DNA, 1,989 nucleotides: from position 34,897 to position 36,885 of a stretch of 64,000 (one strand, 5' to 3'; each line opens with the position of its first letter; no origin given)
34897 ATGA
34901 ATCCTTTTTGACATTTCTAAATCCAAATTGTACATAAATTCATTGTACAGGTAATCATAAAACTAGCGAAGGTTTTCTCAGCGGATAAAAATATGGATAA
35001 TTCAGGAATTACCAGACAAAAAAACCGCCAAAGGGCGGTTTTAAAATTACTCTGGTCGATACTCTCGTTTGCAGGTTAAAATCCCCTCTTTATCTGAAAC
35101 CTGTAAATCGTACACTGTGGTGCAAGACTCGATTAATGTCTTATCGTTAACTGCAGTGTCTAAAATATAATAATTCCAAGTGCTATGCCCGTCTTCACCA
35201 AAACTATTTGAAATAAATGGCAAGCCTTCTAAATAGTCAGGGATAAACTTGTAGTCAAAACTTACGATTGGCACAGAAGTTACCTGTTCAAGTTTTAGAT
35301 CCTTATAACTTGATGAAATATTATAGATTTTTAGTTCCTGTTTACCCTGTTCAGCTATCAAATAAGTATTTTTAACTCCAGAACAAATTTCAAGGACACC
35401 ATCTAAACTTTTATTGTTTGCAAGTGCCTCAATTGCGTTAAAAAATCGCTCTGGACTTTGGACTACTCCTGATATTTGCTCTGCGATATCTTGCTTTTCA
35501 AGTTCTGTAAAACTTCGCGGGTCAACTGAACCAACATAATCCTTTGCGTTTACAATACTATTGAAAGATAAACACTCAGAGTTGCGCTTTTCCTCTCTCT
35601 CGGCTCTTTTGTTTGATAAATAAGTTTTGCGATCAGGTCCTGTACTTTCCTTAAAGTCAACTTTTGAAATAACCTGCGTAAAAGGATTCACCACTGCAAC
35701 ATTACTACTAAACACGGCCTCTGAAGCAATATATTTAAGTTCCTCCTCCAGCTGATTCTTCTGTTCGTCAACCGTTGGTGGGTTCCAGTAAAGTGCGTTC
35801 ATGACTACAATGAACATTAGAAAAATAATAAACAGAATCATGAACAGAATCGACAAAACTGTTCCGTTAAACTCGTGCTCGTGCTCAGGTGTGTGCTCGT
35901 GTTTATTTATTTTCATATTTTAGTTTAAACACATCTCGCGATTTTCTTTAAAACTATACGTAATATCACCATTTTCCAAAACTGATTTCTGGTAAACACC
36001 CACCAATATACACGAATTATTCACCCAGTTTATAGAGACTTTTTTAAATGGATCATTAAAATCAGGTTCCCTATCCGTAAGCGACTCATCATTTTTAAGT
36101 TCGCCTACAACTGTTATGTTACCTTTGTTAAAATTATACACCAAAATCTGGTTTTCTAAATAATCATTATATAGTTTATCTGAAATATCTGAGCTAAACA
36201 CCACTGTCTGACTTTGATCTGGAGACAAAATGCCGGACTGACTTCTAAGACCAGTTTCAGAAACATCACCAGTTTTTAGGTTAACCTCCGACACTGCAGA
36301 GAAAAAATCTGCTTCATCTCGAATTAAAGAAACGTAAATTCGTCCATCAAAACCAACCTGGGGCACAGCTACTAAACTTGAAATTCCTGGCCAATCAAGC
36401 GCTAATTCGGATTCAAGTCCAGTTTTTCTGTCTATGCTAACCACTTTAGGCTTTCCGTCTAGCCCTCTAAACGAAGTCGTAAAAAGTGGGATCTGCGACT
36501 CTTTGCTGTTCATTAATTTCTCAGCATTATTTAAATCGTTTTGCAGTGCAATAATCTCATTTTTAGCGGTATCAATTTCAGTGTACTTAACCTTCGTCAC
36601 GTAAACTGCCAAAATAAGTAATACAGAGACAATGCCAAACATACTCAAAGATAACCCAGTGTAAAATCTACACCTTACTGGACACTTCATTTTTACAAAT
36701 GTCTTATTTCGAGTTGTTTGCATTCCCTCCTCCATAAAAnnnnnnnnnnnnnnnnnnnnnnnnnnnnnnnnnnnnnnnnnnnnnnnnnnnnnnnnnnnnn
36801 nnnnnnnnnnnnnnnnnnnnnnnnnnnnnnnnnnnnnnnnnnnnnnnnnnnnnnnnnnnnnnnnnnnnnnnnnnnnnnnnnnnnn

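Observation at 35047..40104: Tandem paralogous single-pass membrane proteins with Cys/His-rich cytoplasmic N-tails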

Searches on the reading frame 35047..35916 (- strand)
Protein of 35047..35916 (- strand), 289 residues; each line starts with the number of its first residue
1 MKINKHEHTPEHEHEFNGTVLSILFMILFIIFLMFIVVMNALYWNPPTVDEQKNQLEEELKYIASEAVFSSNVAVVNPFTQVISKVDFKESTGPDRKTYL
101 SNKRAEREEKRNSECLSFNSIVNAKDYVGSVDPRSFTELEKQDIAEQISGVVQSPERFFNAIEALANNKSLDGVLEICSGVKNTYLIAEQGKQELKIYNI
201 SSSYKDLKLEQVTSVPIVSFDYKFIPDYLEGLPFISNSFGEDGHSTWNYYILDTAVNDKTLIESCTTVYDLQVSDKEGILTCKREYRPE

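Call 7: search_protein_families(library=pfam, proteins=[window:35047-35916:-], max_evalue=1)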
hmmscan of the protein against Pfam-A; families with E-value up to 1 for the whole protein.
window:35047-35916:- (289 aa): 3 families
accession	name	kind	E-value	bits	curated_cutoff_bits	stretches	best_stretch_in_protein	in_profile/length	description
PF19579.4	FtsL_2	-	0.018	15.4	24.6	1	17-88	11-84/100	Bacteriodetes cell division protein (FtsL-like)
PF13116.12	YhdP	-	0.058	11.7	46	1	22-61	9-48/1224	YhdP protein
PF05814.16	Ac76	-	0.065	13.7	22.5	1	21-48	23-50/83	Orf76 (Ac76)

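Call 8: search_protein_families(library=ncbifam, proteins=[window:35047-35916:-], max_evalue=1)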
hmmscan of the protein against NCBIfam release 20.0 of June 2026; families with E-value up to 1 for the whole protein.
window:35047-35916:- (289 aa): 3 families
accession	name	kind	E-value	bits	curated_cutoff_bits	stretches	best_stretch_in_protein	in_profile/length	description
NF006293.0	PRK08476.1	equivalog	0.013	15.8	118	1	22-66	7-53/141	F0F1 ATP synthase subunit B'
NF045978.1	ComEA_MAG0490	equivalog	0.029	14.1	98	1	23-76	3-57/162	MAG0490 family ComEA-like DNA-binding protein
NF045743.1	MPN214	equivalog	0.046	13.6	250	0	11-40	9-38/138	MPN214 family protein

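Call 45: find_homologous_proteins(query=window:35047-35916:-, max_evalue=0.1)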
Query window:35047-35916:- (289 aa): 2 proteins with E <= 0.1 among 1017 candidates.
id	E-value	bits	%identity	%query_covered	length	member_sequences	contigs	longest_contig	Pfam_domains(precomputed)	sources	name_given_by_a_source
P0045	2.4e-161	553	100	87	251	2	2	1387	-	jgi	-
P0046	2.6e-159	547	83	100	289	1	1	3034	-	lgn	-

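Call 46: find_encoding_contigs(protein=P0046, flank=10000)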
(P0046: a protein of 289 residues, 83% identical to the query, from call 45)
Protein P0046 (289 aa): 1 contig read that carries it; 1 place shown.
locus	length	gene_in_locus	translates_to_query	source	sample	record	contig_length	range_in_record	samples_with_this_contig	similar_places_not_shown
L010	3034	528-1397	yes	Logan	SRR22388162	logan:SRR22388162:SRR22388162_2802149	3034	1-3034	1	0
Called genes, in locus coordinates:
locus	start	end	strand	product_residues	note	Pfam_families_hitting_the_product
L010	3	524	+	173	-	?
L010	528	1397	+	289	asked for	-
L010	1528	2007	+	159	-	PF01569:PAP2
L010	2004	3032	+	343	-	?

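Call 52: search_solved_structures(query=window:35050-35916:-, max_evalue=1)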
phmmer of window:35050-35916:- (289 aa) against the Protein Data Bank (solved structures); distinct sequences matched with E-value up to 1: 1.
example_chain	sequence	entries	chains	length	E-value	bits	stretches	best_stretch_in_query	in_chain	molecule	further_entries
4pui_A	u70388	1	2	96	0.57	12.5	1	231-275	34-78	SufE-like protein, chloroplastic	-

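Call 57: predict_structure(alignment_id=A4)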
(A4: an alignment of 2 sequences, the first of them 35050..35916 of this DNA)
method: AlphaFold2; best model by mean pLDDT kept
length: 289 residues; sequences in the alignment: 2
mean_pLDDT: 36.8   pTM: 0.22
mean pLDDT of the five models: 36.8, 36.4, 36.3, 36.1, 36.1
residues with pLDDT >= 90: 4; 70-90: 18; 50-70: 21; < 50: 246
segments of 3 or more residues with pLDDT < 50: 1-5, 50-289
pLDDT, mean of each block of 10 residues (from residue 1): 47 62 88 84 57 42 28 25 23 29 32 24 26 30 28 35 37 28 35 39 33 36 27 29 32 29 30 27 27
secondary structure, 60 per line:
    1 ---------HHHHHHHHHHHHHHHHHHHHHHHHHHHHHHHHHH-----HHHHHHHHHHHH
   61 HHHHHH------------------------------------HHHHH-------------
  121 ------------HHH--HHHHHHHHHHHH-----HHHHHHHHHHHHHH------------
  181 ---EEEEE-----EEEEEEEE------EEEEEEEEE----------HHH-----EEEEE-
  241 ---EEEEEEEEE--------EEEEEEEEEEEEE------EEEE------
elements in order: H10-43 H49-66 H103-107 H138-149 H155-168 E184-188 E194-201 E208-216 E235-239 E244-252 E261-273 E280-283
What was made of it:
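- Checked: The AF2 model of A is unusable (pLDDT 36.8, call 57).
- Tried and rejected: The AF2 model of A from a two-sequence alignment failed (pLDDT 36.8, call 57), so no fold search was run on it.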

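Call 63: list_cluster_members(proteins=[P0001, P0002, window:35050-35916:-, window:39460-40104:-, P0004, P0039])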
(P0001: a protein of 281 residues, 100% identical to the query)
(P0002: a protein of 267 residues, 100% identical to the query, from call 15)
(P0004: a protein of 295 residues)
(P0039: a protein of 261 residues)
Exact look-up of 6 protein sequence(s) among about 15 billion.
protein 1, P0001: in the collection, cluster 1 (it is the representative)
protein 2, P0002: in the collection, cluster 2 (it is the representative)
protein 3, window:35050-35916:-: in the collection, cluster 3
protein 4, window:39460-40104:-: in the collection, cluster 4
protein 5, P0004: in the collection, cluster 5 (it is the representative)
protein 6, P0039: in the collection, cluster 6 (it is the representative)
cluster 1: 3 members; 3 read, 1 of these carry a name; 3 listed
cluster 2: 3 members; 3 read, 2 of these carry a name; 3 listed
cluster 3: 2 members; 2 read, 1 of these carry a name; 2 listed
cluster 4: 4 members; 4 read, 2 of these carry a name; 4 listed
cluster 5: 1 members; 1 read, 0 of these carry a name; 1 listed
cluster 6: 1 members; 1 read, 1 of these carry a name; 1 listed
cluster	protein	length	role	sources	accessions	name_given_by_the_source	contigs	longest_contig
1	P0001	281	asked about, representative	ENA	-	-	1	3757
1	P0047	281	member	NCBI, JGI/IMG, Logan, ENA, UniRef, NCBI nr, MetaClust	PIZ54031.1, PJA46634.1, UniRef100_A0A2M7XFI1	hypothetical protein COY25_02615 [Candidatus Uhrbacteria bacterium ... | Uncharacterized protein n=1 Tax=Candidatus Uhrbacteria bacterium ... | MAG: hypothetical protein COY25_02615 [Candidatus Uhrbacteria bacterium ...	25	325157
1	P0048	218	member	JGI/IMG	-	-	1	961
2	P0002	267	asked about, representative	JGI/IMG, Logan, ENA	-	-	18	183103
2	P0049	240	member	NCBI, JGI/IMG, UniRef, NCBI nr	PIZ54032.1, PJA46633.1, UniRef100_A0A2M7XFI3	hypothetical protein COY25_02620 [Candidatus Uhrbacteria bacterium ... | Uncharacterized protein n=1 Tax=Candidatus Uhrbacteria bacterium ... | MAG: hypothetical protein COY25_02620 [Candidatus Uhrbacteria bacterium ...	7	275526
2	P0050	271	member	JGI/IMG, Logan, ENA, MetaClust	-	\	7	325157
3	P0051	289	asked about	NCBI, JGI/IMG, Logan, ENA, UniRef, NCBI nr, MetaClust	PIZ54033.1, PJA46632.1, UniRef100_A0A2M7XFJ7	hypothetical protein COY25_02625 [Candidatus Uhrbacteria bacterium ... | Uncharacterized protein n=1 Tax=Candidatus Uhrbacteria bacterium ... | MAG: hypothetical protein COY25_02625 [Candidatus Uhrbacteria bacterium ...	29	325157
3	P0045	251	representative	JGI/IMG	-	-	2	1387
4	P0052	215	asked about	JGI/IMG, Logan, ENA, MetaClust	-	\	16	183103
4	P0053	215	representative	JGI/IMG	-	-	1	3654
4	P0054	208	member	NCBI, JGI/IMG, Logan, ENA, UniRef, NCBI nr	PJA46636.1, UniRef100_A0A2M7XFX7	hypothetical protein CO173_02610 [Candidatus Uhrbacteria bacterium ... | Uncharacterized protein n=1 Tax=Candidatus Uhrbacteria bacterium ... | MAG: hypothetical protein CO173_02610 [Candidatus Uhrbacteria bacterium ...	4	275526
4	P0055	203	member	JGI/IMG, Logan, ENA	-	-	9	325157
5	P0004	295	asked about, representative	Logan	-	-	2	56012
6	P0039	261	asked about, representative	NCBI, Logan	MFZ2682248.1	MAG: hypothetical protein WAZ14_04105 [Patescibacteria group bacterium]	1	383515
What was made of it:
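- All NCBI and UniRef names are 'hypothetical protein', from Candidatus Uhrbacteria (call 63).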

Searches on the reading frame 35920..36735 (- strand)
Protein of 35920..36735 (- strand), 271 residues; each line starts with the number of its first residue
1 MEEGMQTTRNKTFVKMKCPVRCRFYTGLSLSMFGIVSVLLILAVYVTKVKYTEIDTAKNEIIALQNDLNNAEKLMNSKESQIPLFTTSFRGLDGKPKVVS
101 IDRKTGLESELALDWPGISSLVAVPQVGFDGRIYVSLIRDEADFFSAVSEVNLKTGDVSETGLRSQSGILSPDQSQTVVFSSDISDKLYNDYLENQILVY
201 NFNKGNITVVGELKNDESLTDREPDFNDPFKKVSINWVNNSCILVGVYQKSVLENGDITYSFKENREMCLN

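Call 7: search_protein_families(library=pfam, proteins=[window:35920-36735:-], max_evalue=1)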
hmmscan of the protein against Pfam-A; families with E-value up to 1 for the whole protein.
window:35920-36735:- (271 aa): 3 families
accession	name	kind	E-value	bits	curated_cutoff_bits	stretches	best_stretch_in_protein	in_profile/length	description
PF13250.11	DUF4041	-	0.096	13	27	1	46-77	15-46/56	Domain of unknown function (DUF4041)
PF05325.16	DUF730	-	0.19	12.2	32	1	52-95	71-114/122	Protein of unknown function (DUF730)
PF06049.17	LSPR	-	0.4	11.2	76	1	170-177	2-9/9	Coagulation Factor V LSPD Repeat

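Call 8: search_protein_families(library=ncbifam, proteins=[window:35920-36735:-], max_evalue=1)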
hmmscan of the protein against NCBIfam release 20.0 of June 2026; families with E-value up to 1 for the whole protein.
window:35920-36735:- (271 aa): 3 families
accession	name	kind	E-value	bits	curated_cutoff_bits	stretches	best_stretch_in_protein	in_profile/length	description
NF012184.0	tet_MFS_45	exception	0.0094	14.9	975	1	192-245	10-61/458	tetracycline efflux MFS transporter Tet(45)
NF007617.0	PRK10265.1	equivalog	0.029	14.3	138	1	98-119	50-71/101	chaperone modulator CbpM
NF040999.1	pilin_ComGC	equivalog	0.1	12.8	75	0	189-222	42-75/84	competence type IV pilus major pilin ComGC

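Call 15: find_homologous_proteins(query=window:35920-36735:-)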
Query window:35920-36735:- (271 aa): 1 proteins with E <= 0.001 among 482 candidates.
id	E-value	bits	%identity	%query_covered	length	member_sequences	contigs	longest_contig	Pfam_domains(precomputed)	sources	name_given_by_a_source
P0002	5.2e-171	585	100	99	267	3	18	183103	-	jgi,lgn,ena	-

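Call 29: find_related_loci(query=A3, collection=genome_contigs, flank=10000)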
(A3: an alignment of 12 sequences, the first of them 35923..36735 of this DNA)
Query A3 (271 aa) in genome_contigs; peptide patterns used: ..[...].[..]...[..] (x = any residue, [..] = any of these).
39 stretches matched a pattern; 5 encode a relative of the query (tblastn E <= 1e-3); 5 distinct loci.
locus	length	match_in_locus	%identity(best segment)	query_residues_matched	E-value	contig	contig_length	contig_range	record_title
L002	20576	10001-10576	27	84-270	3e-14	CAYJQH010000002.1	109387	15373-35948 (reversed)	MAG TPA_asm: uncultured Gammaproteobacteria bacterium isolate ERP125453_co1_14 genome assembly, contig: NODE_78_length_1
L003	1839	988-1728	24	31-252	3e-11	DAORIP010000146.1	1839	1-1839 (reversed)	MAG TPA_asm: bacterium isolate AMR_MDS_5574 NODE_20270_length_1839_cov_2.821188, whole genome shotgun sequence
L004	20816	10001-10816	26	5-269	2e-10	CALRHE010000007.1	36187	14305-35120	MAG: Candidatus Uhrbacteria bacterium isolate MaH-09apr19-21 genome assembly, contig: MaH-09apr19-C2476, whole genome sh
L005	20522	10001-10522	28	97-269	2e-10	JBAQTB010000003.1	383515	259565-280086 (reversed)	MAG: Patescibacteria group bacterium isolate MFD03292_ilm_asm_bin19 k127_108207, whole genome shotgun sequence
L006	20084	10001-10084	50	125-152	8e-5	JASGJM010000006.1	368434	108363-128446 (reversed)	MAG: Luteolibacter sp. isolate 5N476 JMF-2111-06-0005.ont.bin.476_5, whole genome shotgun sequence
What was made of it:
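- Tried and rejected: It worked with subset A3 (call 29). L006 (Luteolibacter) matches only a 28-aa motif, so I ignored it (call 29).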

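Call 47: find_encoding_contigs(protein=P0002, flank=10000, max_places=10)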
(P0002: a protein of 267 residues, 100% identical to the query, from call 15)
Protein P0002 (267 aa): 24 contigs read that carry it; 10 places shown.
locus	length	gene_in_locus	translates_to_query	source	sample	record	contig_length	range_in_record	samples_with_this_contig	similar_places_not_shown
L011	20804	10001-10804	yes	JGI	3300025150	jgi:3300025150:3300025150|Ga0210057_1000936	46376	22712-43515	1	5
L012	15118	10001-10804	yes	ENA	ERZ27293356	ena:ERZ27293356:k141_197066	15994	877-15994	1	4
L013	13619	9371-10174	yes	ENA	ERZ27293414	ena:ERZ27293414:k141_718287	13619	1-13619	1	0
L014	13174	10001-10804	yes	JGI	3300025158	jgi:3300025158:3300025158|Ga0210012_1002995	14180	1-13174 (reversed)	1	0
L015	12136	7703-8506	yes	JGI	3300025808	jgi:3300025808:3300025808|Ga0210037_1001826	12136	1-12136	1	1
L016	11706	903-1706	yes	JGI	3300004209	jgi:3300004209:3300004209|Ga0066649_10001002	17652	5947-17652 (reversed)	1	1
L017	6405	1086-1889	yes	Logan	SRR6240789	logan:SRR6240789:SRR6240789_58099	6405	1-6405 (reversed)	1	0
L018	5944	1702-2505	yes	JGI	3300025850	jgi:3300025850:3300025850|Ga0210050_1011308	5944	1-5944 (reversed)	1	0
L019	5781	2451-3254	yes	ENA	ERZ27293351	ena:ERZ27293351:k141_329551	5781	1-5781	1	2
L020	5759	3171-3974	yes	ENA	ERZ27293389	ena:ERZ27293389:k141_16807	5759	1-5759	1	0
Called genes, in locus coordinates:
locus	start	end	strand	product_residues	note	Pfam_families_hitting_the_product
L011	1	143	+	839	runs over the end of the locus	PF00005:ABC_tran (faint), PF02463:SMC_N (faint), PF03193:RsgA_GTPase (faint), PF13175:AAA_15 (faint), PF13191:AAA_16 (faint), PF13304:AAA_21 (faint), PF13555:AAA_29 (faint), PF17760:UvrA_inter, +2 more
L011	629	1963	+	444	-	PF01541:GIY-YIG (weak), PF27096:UvrC_M, PF02151:UVR, PF08459:UvrC_RNaseH_dom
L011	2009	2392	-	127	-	-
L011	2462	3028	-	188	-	-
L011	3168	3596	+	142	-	PF05523:FdtA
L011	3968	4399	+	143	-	PF02381:MraZ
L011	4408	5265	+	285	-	PF01135:PCMT (weak), PF01795:Methyltransf_5, PF08704:GCD14 (weak), PF13847:Methyltransf_31 (faint)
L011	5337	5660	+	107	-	-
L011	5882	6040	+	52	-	-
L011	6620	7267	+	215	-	-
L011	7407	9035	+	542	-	PF01676:Metalloenzyme, PF06415:iPGM_N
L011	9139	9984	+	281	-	-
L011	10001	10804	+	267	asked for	-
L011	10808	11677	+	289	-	-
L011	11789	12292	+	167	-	PF01569:PAP2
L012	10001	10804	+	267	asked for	-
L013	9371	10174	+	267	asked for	-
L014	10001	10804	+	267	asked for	-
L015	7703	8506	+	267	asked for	-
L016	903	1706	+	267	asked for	-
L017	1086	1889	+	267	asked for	-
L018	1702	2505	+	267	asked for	-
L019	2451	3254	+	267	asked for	-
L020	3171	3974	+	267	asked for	-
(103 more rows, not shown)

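Call 67: find_related_loci(query=A3, collection=metagenome_contigs, flank=8000)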
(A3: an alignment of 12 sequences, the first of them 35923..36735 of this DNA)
Query A3 (271 aa) in metagenome_contigs; peptide patterns used: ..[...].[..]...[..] (x = any residue, [..] = any of these).
39 stretches matched a pattern, but none encodes a relative of the query by tblastn (E <= 1e-3).
